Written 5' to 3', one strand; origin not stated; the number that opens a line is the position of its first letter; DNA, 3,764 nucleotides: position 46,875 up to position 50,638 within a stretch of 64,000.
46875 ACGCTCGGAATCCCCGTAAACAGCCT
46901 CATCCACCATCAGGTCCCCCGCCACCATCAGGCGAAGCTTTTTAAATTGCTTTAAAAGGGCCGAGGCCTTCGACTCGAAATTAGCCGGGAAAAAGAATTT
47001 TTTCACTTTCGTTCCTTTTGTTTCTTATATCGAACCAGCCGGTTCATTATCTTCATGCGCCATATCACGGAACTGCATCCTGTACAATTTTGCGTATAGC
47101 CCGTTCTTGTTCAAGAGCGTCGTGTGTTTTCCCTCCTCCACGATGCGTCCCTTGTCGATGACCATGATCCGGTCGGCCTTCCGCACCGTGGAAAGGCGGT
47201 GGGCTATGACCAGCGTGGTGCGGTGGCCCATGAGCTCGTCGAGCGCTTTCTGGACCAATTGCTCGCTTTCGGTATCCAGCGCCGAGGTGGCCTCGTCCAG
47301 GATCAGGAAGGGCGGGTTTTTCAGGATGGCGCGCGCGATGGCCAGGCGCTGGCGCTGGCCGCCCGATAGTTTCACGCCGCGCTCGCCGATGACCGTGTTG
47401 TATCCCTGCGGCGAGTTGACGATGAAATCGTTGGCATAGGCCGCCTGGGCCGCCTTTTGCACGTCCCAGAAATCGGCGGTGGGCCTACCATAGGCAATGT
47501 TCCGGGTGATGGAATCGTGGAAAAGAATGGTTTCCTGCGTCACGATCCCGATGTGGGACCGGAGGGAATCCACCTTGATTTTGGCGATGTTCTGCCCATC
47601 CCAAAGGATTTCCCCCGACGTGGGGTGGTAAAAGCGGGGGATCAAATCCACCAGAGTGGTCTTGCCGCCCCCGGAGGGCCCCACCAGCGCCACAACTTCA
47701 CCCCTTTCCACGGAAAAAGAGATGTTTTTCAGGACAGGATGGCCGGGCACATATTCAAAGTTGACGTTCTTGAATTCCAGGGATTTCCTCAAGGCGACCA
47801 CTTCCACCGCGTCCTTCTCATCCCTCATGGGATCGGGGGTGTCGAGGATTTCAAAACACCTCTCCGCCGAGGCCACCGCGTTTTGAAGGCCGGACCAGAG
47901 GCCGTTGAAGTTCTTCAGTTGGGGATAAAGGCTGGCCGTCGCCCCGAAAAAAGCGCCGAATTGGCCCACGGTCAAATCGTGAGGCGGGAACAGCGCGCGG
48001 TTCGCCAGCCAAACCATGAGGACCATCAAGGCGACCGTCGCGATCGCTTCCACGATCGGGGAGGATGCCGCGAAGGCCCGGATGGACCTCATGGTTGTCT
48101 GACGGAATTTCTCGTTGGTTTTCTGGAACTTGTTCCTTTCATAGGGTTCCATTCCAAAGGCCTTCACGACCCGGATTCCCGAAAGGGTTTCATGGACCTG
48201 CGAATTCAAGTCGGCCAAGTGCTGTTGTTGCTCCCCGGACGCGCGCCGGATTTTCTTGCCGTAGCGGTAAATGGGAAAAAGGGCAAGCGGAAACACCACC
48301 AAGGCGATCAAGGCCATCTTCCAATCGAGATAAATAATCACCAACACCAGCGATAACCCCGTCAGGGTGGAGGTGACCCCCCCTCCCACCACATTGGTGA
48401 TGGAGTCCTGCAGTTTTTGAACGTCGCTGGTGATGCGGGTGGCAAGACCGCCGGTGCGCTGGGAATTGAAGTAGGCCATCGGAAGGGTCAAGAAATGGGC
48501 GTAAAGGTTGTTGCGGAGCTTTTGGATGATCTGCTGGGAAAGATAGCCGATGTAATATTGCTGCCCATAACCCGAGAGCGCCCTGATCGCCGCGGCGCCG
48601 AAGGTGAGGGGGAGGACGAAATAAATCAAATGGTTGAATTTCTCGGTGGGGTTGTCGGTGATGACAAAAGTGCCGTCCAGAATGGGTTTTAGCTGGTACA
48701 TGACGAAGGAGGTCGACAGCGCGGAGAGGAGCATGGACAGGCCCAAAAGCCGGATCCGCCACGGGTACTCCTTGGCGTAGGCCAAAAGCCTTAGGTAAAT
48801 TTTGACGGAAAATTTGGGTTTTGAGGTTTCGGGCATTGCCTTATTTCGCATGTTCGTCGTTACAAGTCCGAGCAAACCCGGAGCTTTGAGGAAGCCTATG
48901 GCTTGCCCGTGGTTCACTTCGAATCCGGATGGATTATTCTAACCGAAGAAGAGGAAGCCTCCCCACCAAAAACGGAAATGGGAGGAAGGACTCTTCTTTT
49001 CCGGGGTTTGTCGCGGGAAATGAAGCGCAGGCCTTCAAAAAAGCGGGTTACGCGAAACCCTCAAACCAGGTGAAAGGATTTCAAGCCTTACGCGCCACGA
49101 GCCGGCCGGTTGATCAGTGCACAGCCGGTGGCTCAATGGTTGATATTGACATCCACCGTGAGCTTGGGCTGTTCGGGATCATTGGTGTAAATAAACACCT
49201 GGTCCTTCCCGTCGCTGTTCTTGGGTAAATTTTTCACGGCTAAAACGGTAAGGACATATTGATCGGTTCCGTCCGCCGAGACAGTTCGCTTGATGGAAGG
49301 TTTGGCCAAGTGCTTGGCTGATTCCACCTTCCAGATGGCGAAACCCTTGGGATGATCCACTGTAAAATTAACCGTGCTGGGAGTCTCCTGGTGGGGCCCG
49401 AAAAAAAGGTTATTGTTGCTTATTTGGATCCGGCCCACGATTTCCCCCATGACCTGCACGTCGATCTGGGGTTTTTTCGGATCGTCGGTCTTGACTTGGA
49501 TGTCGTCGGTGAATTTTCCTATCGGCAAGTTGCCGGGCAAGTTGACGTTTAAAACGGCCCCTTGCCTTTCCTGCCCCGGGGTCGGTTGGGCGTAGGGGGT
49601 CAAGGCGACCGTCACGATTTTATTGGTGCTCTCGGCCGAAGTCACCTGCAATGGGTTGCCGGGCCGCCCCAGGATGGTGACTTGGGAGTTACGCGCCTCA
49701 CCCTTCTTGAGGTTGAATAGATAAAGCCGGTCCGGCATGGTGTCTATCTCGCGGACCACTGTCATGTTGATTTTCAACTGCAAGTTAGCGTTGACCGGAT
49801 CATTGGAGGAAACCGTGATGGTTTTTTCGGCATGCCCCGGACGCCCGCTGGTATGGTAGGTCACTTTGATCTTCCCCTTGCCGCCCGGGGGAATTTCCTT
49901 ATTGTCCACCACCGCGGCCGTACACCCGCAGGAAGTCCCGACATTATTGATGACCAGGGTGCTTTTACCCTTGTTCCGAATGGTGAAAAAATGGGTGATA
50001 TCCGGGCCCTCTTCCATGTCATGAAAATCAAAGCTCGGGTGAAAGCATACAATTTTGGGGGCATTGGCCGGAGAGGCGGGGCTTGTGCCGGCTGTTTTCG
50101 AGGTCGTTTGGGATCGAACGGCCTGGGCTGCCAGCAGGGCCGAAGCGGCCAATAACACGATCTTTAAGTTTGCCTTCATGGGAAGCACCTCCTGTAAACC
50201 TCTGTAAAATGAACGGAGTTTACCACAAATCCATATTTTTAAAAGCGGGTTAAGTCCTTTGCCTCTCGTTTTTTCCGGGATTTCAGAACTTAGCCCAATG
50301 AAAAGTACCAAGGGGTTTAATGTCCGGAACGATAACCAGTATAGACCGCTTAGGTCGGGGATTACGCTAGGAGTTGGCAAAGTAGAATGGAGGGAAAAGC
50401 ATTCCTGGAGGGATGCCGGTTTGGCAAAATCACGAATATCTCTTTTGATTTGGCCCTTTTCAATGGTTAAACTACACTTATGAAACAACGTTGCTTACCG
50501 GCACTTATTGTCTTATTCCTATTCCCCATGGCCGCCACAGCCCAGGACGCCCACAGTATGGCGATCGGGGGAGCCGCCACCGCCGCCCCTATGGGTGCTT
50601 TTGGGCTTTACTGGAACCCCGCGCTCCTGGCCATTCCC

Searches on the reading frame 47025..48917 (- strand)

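Call 33: search_protein_families(library=ncbifam, proteins=[window:47025-48917:-])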
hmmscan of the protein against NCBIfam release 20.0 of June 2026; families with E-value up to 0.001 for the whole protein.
window:47025-48917:- (630 aa): 190 families (the best 25 are shown)
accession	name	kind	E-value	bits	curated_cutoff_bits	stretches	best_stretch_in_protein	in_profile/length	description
TIGR02203.1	MsbA_lipidA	equivalog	3.9e-175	583.6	602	1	41-618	2-572/572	lipid A export permease/ATP-binding protein MsbA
TIGR02204.1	MsbA_rel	hypoth_equivalog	3.1e-152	508.2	780.4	1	41-616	6-576/576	ABC transporter, permease/ATP-binding protein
NF045513.1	HepA_fam_ABC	equivalog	1.9e-144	482.4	725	1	93-616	89-610/610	heterocyst formation ABC transporter subunit HepA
NF008381.0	PRK11176.1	equivalog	2.2e-143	478.7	867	1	37-617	9-581/582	lipid A ABC transporter ATP-binding protein/permease MsbA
NF052233.1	CphA_assoc_ABC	equivalog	2.3e-140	469.3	880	1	30-625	161-753/766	cyanophycin metabolism-associated ABC transporter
TIGR00958.1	3a01208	subfamily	8.4e-130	434.2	874.6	1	40-611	148-710/711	antigen peptide transporter 2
NF010178.0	PRK13657.1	equivalog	8.2e-118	394.4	733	1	38-623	4-578/588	glucan ABC transporter ATP-binding protein/ permease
TIGR01846.1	type_I_sec_HlyB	subfamily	2.8e-117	392.8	725.55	1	115-615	195-692/694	type I secretion system permease/ATPase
TIGR02857.1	CydD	equivalog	2.9e-100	336.7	435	1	97-586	42-528/529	thiol reductant ABC exporter subunit CydD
TIGR03797.1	NHLM_micro_ABC2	equivalog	1.3e-98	331.3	709.4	1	60-615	143-685/686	NHLP bacteriocin export ABC transporter permease/ATPase subunit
TIGR01192.1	chvA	subfamily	2.3e-94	317.1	585.4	1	39-614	5-569/585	glucan export ABC transporter ATP-binding protein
NF008056.1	PRK10790.1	equivalog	1.9e-93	314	746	1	42-616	12-576/584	SmdB family multidrug efflux ABC transporter permease/ATP-binding protein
NF008055.0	PRK10789.1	equivalog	2e-92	310.6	845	1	125-625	83-581/590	SmdA family multidrug ABC transporter permease/ATP-binding protein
TIGR03796.1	NHLM_micro_ABC1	equivalog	2.5e-91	306.9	853.3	1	105-612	200-709/710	NHLP family bacteriocin export ABC transporter peptidase/permease/ATPase subunit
TIGR01193.1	bacteriocin_ABC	subfamily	5.9e-91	306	523.85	1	107-613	204-707/708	peptide cleavage/export ABC transporter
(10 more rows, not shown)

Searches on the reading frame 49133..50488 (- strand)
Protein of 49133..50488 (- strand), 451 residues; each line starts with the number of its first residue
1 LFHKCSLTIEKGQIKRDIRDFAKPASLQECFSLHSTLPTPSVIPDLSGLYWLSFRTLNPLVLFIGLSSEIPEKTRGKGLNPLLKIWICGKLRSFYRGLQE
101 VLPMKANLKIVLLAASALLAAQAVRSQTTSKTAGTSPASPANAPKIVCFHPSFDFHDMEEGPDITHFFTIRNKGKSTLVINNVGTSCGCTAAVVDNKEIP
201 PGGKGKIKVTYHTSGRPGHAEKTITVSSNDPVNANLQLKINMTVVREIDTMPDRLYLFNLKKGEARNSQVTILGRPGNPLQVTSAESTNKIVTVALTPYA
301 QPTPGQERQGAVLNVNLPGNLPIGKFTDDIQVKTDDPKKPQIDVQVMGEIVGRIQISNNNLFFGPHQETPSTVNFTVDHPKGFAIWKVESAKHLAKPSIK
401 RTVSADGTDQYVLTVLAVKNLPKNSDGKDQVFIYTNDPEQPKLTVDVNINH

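Call 33: search_protein_families(library=ncbifam, proteins=[window:49133-50488:-])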
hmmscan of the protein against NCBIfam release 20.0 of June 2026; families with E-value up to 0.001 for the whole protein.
window:49133-50488:- (451 aa): 2 families
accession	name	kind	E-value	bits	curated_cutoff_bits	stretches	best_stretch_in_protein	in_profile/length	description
NF041425.1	OS_HP2_seleno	subfamily_domain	6.4e-32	109.8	100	1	151-244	4-97/98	OS_HP2 family (seleno)protein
NF012200.0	choice_anch_D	domain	4.7e-05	23.9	45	1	151-231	22-106/108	choice-of-anchor D domain-containing protein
